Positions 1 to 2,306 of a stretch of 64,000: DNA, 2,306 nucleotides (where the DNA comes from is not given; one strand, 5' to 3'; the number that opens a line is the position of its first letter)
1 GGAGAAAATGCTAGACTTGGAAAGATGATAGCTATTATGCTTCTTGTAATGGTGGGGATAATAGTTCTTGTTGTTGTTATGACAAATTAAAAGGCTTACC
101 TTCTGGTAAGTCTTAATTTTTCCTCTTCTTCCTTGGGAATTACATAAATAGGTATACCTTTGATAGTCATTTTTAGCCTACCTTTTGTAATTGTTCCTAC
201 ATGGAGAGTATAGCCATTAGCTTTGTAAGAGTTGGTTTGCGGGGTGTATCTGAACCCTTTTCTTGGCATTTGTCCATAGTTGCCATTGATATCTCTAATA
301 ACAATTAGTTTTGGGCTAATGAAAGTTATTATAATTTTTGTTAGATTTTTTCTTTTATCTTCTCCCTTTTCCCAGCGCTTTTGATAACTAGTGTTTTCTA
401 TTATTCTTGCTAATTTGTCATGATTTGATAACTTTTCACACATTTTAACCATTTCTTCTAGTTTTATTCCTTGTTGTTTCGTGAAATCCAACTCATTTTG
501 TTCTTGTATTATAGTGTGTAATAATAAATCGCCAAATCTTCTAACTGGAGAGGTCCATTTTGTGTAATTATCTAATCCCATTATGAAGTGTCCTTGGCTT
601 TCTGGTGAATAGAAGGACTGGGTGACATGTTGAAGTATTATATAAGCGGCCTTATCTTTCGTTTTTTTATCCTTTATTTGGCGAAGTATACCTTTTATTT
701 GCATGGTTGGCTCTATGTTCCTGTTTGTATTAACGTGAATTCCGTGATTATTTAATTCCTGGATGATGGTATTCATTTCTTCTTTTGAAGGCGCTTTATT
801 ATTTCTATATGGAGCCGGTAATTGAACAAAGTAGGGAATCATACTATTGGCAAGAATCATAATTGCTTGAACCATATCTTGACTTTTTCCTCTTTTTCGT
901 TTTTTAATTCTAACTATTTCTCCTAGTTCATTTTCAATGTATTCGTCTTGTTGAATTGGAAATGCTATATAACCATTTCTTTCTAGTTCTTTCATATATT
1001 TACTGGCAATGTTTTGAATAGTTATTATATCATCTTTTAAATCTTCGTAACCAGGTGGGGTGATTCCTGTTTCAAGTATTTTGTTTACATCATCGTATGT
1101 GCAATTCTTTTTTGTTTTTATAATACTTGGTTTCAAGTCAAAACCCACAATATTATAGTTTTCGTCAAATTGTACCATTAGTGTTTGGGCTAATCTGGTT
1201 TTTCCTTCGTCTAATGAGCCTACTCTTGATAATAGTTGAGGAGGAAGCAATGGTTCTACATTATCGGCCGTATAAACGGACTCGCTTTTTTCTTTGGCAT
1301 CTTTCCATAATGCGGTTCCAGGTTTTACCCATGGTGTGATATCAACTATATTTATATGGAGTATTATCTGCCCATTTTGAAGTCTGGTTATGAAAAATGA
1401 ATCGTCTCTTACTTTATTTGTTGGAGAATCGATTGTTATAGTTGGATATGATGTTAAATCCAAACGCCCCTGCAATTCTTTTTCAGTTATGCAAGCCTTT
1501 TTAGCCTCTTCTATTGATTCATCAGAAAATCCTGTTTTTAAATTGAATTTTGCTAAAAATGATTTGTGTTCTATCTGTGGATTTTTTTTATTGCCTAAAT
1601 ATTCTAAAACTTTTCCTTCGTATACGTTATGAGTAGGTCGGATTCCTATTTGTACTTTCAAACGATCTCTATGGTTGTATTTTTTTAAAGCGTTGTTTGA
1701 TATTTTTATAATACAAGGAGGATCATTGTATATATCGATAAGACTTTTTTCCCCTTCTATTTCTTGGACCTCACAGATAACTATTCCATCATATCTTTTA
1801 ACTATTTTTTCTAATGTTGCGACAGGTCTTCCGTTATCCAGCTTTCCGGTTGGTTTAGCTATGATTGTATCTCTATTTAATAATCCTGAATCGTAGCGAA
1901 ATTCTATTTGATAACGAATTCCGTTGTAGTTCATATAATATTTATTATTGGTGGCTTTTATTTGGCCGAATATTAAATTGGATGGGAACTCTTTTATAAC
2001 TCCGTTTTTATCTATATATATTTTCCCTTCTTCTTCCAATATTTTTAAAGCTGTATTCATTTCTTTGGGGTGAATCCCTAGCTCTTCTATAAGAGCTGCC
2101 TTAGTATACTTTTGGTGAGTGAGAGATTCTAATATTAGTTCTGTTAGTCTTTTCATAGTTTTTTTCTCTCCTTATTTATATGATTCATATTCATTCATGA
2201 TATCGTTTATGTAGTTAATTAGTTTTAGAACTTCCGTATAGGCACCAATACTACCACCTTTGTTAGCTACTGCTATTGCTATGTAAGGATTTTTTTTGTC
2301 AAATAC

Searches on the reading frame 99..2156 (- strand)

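Call 100: search_protein_families(library=pfam, proteins=[window:99-2156:-], max_evalue=0.0001)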
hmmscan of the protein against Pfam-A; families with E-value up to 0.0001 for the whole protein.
window:99-2156:- (686 aa): 2 families
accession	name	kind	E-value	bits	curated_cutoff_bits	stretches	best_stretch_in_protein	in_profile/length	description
PF00773.25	RNB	-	1.4e-70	238.6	29.3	1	231-552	1-322/326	RNB domain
PF17876.7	CSD2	-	2.7e-08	34.2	26.2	1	150-211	13-74/74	Cold shock domain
